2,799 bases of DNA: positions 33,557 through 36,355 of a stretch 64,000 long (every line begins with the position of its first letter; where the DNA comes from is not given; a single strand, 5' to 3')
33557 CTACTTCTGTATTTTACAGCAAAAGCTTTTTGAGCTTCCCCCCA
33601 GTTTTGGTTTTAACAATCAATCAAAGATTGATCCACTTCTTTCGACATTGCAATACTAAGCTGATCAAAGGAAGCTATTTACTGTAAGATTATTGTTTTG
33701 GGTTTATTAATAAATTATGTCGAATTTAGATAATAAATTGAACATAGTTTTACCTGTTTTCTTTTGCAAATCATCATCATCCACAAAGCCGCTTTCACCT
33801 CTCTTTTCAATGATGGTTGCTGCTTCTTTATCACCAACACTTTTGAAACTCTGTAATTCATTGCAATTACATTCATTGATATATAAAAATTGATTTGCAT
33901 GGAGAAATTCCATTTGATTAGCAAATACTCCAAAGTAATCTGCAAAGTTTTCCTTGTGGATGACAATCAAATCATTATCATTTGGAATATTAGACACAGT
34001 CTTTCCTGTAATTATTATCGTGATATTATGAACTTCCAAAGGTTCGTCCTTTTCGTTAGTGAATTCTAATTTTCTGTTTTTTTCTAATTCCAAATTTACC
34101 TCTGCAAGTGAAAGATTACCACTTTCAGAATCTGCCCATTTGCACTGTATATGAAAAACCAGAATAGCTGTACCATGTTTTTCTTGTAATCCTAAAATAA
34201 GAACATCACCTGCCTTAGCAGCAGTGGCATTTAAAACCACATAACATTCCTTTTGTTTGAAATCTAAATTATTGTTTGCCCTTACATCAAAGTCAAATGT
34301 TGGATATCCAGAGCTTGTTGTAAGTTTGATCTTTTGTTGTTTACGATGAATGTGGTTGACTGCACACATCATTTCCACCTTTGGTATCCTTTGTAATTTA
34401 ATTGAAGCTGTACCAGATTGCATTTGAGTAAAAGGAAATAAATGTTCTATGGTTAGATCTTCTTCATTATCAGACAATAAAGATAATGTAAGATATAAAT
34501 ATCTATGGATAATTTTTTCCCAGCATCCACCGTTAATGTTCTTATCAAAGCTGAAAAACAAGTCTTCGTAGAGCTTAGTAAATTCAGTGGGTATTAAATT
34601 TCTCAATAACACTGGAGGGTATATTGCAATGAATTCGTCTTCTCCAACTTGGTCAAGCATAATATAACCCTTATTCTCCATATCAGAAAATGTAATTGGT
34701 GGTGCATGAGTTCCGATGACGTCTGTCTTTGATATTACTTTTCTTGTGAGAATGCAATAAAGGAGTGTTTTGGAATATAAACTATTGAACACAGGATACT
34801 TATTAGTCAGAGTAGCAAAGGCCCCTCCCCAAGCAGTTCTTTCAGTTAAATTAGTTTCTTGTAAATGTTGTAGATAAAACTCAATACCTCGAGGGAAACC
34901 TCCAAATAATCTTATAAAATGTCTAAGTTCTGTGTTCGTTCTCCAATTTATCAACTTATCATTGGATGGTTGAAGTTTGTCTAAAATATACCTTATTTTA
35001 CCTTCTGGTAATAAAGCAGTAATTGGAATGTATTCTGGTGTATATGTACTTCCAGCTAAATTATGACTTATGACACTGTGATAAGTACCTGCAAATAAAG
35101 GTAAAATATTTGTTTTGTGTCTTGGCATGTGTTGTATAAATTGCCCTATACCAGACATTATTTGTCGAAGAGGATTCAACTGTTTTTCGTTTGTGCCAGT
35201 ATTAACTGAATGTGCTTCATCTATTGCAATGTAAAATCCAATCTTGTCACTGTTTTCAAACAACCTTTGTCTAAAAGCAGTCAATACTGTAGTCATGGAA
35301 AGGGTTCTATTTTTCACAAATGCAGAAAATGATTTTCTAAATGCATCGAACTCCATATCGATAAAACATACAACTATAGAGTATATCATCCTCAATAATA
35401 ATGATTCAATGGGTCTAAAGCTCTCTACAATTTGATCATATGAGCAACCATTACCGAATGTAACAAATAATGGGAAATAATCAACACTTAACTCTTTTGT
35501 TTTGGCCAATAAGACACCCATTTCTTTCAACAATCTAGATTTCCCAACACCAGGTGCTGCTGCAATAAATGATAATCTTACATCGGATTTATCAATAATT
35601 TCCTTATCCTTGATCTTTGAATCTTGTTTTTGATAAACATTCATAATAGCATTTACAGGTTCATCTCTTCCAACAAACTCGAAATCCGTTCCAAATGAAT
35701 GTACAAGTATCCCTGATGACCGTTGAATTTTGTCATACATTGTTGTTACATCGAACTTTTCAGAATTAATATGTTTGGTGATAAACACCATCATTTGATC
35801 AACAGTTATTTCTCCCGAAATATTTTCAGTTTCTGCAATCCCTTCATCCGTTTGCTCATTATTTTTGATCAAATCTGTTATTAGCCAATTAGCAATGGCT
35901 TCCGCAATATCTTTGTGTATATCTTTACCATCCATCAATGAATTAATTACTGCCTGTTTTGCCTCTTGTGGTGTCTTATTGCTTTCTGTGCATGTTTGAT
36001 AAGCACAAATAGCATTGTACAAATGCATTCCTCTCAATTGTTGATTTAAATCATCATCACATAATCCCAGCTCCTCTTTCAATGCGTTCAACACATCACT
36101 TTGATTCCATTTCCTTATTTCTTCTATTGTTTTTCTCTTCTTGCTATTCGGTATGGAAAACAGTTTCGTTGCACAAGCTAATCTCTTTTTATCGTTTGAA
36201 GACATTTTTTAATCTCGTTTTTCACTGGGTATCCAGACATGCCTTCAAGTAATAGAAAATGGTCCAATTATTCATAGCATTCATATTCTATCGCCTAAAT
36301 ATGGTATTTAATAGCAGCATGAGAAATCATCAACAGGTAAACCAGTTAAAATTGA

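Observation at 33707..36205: P-loop NTPase fused to a ComEA-like tandem HhH DNA-binding domain, adjacent to MLH1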

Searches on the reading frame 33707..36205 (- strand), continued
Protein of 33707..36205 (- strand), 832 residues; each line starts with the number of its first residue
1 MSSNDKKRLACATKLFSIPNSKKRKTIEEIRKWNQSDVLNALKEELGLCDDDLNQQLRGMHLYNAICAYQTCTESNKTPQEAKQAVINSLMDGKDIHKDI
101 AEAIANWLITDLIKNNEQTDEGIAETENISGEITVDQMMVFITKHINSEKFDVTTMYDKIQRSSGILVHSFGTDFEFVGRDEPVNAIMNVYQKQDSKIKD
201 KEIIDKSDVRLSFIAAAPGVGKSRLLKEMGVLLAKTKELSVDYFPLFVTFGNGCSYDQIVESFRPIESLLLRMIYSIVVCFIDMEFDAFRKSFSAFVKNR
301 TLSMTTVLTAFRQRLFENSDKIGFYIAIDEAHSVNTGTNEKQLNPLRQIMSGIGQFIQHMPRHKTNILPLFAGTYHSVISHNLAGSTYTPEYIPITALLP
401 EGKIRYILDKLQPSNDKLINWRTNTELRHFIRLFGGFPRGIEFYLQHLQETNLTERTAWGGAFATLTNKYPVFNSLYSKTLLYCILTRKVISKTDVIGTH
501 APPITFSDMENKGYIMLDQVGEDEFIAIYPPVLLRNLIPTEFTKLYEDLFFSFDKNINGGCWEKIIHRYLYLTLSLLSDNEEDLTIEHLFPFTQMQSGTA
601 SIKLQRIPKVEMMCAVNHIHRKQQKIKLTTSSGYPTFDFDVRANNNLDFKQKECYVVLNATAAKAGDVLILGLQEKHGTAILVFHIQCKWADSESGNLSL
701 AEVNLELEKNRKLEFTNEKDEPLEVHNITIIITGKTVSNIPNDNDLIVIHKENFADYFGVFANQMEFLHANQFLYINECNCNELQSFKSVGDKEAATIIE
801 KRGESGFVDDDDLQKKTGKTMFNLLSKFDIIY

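Call 71: list_cluster_members(proteins=[P0023, P0029, P0030, P0037, P0043, P0046, P0050, P0052, P0085, P0106])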
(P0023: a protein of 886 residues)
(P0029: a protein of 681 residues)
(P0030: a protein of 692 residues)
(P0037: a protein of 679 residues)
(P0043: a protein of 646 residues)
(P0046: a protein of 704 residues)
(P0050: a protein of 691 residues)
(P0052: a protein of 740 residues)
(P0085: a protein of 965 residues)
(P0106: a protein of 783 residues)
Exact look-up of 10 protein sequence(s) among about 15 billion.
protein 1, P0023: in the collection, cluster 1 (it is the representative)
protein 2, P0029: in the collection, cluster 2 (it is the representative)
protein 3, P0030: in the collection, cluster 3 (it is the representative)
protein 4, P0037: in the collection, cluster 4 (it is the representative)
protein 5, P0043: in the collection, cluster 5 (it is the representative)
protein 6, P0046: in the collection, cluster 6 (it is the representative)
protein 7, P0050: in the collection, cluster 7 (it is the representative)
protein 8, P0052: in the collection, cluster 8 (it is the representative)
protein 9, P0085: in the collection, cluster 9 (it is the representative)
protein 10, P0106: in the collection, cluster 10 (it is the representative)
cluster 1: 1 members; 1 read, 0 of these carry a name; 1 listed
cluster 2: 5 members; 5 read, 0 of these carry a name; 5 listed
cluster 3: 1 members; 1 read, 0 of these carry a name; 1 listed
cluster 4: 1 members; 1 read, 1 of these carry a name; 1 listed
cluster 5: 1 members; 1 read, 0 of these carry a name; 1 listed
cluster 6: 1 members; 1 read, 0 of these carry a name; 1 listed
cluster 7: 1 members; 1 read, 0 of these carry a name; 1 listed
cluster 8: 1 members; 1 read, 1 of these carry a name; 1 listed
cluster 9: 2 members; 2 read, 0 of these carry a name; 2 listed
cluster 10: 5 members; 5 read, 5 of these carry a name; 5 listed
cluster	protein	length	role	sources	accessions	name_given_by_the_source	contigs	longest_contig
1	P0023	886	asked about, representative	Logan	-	-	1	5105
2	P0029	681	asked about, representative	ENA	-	-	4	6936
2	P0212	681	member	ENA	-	-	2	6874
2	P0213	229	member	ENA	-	-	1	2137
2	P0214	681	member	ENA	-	-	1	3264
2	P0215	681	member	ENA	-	-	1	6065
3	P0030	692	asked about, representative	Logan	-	-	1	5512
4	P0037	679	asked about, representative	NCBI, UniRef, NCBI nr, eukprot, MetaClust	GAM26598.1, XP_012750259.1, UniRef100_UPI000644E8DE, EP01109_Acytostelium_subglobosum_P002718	hypothetical protein SAMD00019534_097730 [Acytostelium subglobosum LB1] | hypothetical protein n=1 Tax=Acytostelium subglobosum LB1 TaxID=1410327 ... | XP_012750259.1 hypothetical protein SAMD00019534_097730 [Acytostelium subglobosum LB1]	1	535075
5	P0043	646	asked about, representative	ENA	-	-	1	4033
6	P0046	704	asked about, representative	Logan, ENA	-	-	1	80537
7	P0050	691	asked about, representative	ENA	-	-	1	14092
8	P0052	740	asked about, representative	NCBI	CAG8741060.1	6798_t:CDS:10, partial [Dentiscutata erythropus]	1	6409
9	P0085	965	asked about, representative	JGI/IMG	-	-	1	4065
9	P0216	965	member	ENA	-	-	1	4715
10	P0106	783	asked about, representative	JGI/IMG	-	hypothetical protein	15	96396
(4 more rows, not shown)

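Call 81: find_encoding_contigs(protein=P0106, flank=10000, max_places=2)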
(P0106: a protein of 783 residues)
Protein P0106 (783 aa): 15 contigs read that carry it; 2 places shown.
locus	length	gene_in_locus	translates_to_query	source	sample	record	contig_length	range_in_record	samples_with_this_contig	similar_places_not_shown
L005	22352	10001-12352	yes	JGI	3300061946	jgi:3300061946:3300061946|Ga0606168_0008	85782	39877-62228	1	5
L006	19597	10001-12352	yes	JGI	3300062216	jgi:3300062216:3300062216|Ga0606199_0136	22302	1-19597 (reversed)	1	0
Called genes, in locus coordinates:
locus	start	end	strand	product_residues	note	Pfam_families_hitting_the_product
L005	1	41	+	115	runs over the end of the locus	-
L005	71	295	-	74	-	-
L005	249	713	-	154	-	PF06470:SMC_hinge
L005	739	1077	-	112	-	-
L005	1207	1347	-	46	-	-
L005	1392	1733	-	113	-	-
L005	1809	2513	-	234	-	PF02463:SMC_N, PF13175:AAA_15, PF13476:AAA_23, PF13555:AAA_29 (weak), PF13304:AAA_21 (weak)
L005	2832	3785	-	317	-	-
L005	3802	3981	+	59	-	-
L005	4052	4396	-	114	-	PF13598:DUF4139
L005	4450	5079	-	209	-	PF13600:DUF4140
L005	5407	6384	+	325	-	PF01370:Epimerase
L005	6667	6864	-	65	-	PF03081:Exo70_C (weak)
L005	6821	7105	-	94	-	-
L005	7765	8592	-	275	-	-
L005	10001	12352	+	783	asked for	-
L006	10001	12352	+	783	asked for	-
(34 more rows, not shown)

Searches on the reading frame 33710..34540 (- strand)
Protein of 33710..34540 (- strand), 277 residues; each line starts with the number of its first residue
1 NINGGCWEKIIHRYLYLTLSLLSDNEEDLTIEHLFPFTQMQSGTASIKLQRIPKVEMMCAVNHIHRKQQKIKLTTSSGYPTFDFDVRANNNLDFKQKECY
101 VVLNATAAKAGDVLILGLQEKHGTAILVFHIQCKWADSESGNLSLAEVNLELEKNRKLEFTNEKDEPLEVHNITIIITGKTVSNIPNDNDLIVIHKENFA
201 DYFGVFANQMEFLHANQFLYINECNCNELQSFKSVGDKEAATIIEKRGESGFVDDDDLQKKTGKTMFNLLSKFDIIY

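Call 48: search_solved_structures(query=A4, max_evalue=10, show_alignments=3)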
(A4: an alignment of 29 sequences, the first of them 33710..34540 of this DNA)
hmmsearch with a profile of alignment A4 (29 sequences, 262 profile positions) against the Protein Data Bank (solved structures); distinct sequences matched with E-value up to 10: 57.
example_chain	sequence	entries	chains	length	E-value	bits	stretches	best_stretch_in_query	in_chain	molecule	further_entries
9yi2_A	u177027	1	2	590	9e-14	54.7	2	199-246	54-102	Endonuclease/exonuclease/phosphatase family domain-containing protein 1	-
8dss_A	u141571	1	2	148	2.4e-07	33.6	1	205-258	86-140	ComE operon protein 1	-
27ae_A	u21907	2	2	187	8.4e-07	31.8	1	214-253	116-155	DNA-binding protein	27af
2i5h_A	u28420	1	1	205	3.7e-06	29.7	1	213-254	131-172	Hypothetical protein AF1531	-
8dfk_A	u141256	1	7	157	3.9e-06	29.7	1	206-259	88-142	ComE operon protein 1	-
2duy_A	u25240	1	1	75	0.00015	24.4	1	203-248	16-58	Competence protein ComEA-related protein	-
5vtm_X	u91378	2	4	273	0.0012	21.5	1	205-256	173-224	Type II secretion system protein K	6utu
2edu_A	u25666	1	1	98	0.0083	18.8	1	208-257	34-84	Kinesin-like protein KIF22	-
2hpi_A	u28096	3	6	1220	0.043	16.4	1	216-258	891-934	DNA polymerase III alpha subunit | DNA polymerase III subunit alpha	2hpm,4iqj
3e0d_A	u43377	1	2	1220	0.043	16.4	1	216-258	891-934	DNA polymerase III subunit alpha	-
8ynx_A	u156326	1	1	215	0.07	15.7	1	41-109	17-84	Cag pathogenicity island protein 3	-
3bzc_A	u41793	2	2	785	0.078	15.6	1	206-248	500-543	Tex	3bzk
2oce_A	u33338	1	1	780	0.078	15.6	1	206-248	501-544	Hypothetical protein PA5201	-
2bhn_A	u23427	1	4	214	0.14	14.7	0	212-233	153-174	XPF ENDONUCLEASE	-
2bgw_A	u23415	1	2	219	0.17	14.5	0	213-233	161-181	XPF ENDONUCLEASE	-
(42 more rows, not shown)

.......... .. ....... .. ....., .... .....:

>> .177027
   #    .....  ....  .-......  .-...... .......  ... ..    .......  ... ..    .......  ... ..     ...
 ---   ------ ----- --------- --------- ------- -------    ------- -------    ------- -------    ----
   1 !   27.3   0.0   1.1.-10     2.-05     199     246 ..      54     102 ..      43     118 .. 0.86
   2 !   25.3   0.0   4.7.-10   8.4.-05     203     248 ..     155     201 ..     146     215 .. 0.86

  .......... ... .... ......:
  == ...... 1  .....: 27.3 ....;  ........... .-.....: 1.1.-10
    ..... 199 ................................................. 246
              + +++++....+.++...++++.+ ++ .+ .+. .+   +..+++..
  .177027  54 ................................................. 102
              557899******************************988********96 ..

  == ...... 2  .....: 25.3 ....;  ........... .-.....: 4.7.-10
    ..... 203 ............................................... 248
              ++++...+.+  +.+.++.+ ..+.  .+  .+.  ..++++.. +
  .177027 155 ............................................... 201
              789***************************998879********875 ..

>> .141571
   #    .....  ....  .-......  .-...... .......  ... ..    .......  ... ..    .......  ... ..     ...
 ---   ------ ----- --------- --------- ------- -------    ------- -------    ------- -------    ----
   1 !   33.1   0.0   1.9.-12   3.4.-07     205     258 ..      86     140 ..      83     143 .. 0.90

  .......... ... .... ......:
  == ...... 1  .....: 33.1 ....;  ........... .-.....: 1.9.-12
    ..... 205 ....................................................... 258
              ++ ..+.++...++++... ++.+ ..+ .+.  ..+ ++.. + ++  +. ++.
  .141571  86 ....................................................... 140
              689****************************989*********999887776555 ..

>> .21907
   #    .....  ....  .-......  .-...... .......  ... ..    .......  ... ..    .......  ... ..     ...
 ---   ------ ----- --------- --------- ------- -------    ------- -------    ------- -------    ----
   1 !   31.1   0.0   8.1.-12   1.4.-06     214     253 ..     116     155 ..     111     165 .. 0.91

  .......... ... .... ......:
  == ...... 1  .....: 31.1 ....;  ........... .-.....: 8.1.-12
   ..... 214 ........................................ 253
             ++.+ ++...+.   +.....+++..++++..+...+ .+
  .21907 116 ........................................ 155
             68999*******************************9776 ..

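Call 55: predict_structure(alignment_id=A4)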
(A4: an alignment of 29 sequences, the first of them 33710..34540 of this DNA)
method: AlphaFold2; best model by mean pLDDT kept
length: 277 residues; sequences in the alignment: 29
mean_pLDDT: 80.7   pTM: 0.74
mean pLDDT of the five models: 80.7, 80.3, 80.2, 79.5, 79.5
residues with pLDDT >= 90: 128; 70-90: 94; 50-70: 19; < 50: 36
segments of 3 or more residues with pLDDT < 50: 62-93
pLDDT, mean of each block of 10 residues (from residue 1): 65 92 83 96 96 83 40 40 37 64 81 92 93 72 87 89 83 93 89 93 85 63 84 86 95 97 96 87
secondary structure, 60 per line:
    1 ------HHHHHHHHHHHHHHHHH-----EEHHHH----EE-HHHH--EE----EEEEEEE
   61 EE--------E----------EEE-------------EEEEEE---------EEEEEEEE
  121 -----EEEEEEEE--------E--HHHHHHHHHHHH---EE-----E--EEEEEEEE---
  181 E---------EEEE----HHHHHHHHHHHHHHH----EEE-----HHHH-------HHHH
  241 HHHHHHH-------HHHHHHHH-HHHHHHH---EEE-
elements in order: H7-23 H31-34 H42-45 E54-62 E82-84 E98-103 E113-120 E126-133 H145-156 E170-177 E191-194 H199-213 E218-220 H226-229 H237-247 H255-262 H264-270 E274-276

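Call 87: fold_search(model_id=the predicted structure, library=viral)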
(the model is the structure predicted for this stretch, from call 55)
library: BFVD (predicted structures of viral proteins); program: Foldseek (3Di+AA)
matches with E <= 10: 279; with E <= 0.001: 0
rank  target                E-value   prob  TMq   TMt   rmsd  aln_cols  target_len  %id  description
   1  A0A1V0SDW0            2.1e-02  1.00  0.20  0.18   6.6        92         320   21  Helix-hairpin-helix repeat-containing competence protein ComEA [Indivirus ILV1]
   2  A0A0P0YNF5            2.1e-02  0.51  0.21  0.26   7.5       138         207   11  (no name in the UniProt tables at hand)
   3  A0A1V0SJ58            2.3e-02  0.97  0.25  0.07   6.9       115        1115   11  Superfamily II helicase [Klosneuvirus KNV1]
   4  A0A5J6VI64            3.4e-02  0.60  0.20  0.26   7.9       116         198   10  Restriction endonuclease type IV Mrr domain-containing protein [Megaviridae environmental sample]
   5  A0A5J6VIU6            5.2e-02  0.47  0.23  0.17  16.4       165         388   13  Uncharacterized protein [Megaviridae environmental sample]
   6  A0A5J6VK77            5.8e-02  0.11  0.12  0.18  10.2       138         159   14  Uncharacterized protein [Megaviridae environmental sample]
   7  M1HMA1                6.2e-02  0.25  0.19  0.16   8.0       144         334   10  (no name in the UniProt tables at hand)
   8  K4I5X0                6.6e-02  0.11  0.16  0.19  13.6       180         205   10  Uncharacterized protein [Salmonella phage STML-198]
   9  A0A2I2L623            7.5e-02  0.28  0.21  0.22  18.5       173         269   14  Mrr-like domain-containing protein [Orpheovirus IHUMI-LCC2]
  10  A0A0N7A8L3            1.0e-01  0.51  0.22  0.32   6.8       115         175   11  (no name in the UniProt tables at hand)
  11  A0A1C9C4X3            1.1e-01  0.54  0.22  0.12   9.6       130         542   12  Uncharacterized protein [Heterosigma akashiwo virus 01]
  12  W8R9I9                1.6e-01  0.38  0.18  0.34   6.0        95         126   15  RNA polymerase II subunit [Chloriridovirus anopheles1]
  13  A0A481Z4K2            2.0e-01  0.25  0.19  0.12   8.5       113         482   13  Uncharacterized protein [Pithovirus LCPAC201]
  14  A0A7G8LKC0            2.3e-01  0.14  0.18  0.20  11.4       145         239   10  (no name in the UniProt tables at hand)
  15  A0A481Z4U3            2.4e-01  0.15  0.22  0.06  18.6       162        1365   15  Type III restriction enzyme, res subunit [Pithovirus LCPAC001]
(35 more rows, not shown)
